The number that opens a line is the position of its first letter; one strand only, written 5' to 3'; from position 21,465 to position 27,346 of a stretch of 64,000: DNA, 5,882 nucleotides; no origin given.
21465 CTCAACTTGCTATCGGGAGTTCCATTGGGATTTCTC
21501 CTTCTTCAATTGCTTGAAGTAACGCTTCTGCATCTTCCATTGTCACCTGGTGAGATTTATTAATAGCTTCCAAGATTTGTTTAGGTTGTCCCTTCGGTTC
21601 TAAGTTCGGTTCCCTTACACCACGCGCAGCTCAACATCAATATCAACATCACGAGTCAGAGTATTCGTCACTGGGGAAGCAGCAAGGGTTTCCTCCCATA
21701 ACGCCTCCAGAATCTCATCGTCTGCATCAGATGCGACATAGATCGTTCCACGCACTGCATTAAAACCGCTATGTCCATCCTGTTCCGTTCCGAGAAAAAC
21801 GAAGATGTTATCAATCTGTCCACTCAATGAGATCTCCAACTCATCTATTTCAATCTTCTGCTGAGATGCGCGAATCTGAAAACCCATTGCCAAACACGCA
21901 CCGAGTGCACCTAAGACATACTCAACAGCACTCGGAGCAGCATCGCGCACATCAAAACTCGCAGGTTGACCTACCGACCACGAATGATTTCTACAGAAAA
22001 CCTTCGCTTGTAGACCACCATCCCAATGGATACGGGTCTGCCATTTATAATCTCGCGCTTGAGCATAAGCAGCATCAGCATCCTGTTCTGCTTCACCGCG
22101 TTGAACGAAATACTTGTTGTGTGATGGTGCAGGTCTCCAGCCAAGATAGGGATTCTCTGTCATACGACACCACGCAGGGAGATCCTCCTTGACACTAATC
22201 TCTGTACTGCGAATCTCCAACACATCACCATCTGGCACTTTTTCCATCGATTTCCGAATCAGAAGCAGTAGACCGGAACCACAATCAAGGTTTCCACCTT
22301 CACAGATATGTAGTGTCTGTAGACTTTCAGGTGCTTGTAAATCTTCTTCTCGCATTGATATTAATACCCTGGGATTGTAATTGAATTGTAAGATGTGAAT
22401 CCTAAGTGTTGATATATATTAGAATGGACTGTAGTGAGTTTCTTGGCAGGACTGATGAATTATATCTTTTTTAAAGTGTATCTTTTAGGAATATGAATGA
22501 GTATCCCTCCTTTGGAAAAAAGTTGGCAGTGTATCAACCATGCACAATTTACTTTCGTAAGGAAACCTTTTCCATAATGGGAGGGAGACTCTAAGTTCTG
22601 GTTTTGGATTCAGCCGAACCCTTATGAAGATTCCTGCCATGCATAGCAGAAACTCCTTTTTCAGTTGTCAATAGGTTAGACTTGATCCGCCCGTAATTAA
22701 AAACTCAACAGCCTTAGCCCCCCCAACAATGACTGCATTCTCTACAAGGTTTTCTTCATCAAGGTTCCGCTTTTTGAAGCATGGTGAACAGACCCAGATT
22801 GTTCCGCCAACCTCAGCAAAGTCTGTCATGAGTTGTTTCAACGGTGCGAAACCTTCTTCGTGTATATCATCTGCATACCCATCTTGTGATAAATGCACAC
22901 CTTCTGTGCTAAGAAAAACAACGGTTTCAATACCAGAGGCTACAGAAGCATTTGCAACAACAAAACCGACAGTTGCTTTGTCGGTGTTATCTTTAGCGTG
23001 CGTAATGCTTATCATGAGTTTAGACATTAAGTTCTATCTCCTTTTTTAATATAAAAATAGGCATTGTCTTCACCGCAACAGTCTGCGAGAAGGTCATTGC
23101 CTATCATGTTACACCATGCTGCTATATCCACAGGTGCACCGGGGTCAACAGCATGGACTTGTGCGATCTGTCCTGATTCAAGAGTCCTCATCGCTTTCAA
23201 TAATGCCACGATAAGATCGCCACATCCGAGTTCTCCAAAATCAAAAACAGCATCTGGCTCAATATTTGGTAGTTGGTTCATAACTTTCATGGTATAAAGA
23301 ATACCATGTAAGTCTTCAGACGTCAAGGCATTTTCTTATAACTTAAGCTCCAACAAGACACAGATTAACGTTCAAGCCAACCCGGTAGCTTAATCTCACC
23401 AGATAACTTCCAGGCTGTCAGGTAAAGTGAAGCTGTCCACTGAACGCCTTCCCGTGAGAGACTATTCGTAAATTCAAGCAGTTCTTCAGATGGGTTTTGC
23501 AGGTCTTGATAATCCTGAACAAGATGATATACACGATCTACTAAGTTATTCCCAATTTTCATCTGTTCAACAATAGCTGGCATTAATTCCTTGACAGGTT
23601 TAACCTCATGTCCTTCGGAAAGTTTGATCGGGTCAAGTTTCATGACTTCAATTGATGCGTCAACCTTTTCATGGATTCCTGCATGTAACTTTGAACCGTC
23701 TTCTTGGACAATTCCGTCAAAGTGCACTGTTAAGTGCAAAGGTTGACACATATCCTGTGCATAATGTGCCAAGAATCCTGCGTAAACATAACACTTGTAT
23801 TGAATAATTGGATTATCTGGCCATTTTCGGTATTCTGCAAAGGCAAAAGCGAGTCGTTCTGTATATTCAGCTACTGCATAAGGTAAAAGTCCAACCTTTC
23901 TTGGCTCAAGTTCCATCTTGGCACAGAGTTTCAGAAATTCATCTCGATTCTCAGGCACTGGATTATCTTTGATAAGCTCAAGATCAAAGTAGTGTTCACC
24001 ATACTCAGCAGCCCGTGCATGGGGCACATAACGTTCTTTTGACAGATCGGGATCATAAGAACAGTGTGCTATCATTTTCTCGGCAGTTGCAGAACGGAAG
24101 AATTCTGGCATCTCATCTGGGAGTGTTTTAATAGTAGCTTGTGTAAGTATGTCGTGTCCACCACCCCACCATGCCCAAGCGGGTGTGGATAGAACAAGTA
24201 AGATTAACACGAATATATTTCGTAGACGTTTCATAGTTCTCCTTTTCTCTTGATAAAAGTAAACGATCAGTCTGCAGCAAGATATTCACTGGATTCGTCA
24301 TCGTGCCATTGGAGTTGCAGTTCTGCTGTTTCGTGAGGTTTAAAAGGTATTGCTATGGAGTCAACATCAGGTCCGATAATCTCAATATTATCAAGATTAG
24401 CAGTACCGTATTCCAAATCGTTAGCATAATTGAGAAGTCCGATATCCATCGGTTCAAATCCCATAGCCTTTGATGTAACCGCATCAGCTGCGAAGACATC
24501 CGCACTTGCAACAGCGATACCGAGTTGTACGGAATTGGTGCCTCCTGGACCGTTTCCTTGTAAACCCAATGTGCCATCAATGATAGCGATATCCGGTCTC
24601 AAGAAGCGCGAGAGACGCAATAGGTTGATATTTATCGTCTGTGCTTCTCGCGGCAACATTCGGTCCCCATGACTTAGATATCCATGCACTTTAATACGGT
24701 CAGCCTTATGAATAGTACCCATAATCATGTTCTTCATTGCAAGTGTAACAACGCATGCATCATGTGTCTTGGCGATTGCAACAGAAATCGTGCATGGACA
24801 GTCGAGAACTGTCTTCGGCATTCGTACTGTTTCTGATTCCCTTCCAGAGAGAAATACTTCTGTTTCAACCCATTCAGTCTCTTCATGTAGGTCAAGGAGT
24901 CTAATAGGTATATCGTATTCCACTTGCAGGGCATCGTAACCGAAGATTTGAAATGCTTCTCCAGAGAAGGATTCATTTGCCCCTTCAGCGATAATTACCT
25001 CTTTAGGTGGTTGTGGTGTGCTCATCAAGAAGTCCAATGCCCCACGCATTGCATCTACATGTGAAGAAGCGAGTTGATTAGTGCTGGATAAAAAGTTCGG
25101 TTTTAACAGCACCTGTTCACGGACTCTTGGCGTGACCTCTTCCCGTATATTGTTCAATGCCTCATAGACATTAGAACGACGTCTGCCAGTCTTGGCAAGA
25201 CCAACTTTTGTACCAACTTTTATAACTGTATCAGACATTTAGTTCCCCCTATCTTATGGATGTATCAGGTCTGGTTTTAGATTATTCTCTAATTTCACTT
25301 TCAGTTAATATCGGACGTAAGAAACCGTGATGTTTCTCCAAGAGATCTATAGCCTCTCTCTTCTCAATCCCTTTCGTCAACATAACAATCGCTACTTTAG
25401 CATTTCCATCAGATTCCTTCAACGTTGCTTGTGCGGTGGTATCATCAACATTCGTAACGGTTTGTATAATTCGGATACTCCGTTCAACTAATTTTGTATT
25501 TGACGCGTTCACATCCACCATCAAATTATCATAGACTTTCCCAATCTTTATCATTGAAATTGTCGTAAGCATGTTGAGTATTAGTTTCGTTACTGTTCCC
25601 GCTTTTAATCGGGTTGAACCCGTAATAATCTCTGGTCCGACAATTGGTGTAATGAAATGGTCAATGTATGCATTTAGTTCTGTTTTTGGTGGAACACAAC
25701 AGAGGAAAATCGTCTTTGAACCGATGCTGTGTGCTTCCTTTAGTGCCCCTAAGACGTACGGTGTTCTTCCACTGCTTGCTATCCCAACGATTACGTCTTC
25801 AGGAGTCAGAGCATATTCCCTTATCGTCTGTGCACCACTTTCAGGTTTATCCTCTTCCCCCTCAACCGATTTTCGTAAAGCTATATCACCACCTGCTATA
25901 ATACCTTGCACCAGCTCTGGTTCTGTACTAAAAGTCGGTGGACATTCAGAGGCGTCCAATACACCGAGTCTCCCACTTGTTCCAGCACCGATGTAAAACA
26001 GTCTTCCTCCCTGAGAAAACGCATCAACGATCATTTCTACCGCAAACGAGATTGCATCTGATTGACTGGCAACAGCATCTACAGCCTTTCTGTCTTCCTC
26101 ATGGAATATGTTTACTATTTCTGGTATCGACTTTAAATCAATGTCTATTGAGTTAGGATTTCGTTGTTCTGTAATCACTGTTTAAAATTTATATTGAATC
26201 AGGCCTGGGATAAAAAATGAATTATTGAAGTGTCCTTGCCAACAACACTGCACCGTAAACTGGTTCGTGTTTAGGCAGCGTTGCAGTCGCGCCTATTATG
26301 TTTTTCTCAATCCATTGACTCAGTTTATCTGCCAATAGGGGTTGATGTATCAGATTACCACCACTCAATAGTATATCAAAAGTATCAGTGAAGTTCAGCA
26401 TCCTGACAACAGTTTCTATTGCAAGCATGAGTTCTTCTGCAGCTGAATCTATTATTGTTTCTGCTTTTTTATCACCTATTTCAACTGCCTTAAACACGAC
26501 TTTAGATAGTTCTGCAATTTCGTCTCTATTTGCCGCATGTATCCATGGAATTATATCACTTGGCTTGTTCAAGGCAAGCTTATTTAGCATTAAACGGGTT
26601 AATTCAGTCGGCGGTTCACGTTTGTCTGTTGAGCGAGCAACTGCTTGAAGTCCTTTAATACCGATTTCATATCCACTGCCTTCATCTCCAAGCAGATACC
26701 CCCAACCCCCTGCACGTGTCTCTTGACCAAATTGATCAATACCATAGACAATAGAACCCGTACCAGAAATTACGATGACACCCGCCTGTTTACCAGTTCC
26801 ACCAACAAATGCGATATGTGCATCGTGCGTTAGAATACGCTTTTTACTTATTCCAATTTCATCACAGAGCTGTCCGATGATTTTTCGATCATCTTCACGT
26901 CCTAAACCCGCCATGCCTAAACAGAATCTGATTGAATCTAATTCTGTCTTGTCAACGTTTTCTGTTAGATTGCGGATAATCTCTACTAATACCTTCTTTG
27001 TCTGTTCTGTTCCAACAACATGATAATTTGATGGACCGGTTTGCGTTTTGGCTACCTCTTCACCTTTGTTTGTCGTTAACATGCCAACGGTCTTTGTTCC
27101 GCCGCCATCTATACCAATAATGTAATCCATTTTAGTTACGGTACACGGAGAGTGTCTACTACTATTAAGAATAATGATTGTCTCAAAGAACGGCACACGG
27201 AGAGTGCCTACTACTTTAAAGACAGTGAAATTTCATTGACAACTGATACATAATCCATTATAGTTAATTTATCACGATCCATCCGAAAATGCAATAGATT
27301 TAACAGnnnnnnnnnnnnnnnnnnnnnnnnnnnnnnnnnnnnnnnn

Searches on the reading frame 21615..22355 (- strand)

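Call 8: search_protein_families(library=pfam, proteins=[window:21615-22355:-], max_evalue=0.001)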
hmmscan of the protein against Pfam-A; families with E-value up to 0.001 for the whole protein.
window:21615-22355:- (246 aa): 2 families
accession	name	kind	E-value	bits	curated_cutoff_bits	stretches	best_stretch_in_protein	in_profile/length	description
PF02566.24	OsmC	-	1.3e-14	54.8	27.5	1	138-242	3-100/100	OsmC-like protein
PF01206.22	TusA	-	1.4e-05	25.3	28.6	1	30-72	14-56/70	Sulfurtransferase TusA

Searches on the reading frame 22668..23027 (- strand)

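Call 8: search_protein_families(library=pfam, proteins=[window:22668-23027:-], max_evalue=0.001)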
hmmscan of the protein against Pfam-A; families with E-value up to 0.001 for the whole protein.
window:22668-23027:- (119 aa): 1 family
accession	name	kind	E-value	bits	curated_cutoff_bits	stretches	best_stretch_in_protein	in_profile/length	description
PF02635.20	DsrE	-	2.8e-14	53.7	22.7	1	3-115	2-112/116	DsrE/DsrF-like family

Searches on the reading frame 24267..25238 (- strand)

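Call 8: search_protein_families(library=pfam, proteins=[window:24267-25238:-], max_evalue=0.001)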
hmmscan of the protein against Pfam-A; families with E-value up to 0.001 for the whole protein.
window:24267-25238:- (323 aa): 1 family
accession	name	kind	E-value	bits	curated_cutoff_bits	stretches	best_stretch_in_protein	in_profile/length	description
PF04015.17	DUF362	-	6.5e-33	114.9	24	1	43-255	1-198/200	Domain of unknown function (DUF362)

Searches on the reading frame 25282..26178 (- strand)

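Call 8: search_protein_families(library=pfam, proteins=[window:25282-26178:-], max_evalue=0.001)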
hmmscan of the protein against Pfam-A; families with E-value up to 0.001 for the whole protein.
window:25282-26178:- (298 aa): 5 families
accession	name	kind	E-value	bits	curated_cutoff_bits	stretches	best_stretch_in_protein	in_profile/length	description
PF22645.1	GKRP_SIS_N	-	2.4e-20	72.8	27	1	46-147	5-110/113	Glucokinase regulatory protein N-terminal SIS domain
PF13580.11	SIS_2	-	8e-11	42.6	27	1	34-157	11-134/138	SIS domain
PF20741.3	GKRP-like_C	-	1.9e-07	32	27.7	1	218-253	2-37/100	C-terminal lid domain of glucokinase regulatory protein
PF22198.1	GKRP_SIS_2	-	3.6e-07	30.6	27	1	38-98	2-62/191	Glucokinase regulatory protein, second SIS domain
PF01380.27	SIS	-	7.2e-05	23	25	0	124-204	51-128/131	SIS domain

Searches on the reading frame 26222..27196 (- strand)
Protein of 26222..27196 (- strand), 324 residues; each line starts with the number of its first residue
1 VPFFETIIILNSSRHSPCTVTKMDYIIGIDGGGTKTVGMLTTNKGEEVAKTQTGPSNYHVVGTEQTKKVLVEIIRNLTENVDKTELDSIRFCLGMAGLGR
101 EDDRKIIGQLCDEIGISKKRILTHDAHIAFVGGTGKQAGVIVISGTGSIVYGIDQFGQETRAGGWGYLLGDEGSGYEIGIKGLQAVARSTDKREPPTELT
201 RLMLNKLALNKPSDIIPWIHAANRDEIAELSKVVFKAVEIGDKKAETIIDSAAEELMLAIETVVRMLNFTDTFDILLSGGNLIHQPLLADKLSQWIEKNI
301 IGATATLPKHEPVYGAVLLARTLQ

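Call 8: search_protein_families(library=pfam, proteins=[window:26222-27196:-], max_evalue=0.001)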
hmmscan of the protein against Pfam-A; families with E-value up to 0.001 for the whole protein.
window:26222-27196:- (324 aa): 2 families
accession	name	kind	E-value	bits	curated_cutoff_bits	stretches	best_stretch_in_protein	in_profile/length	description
PF01869.26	BcrAD_BadFG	-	1.5e-47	162.8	31.5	1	27-320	1-271/271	BadF/BadG/BcrA/BcrD ATPase family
PF00480.26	ROK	-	3.8e-07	30.4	22.9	1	27-107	2-76/294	ROK family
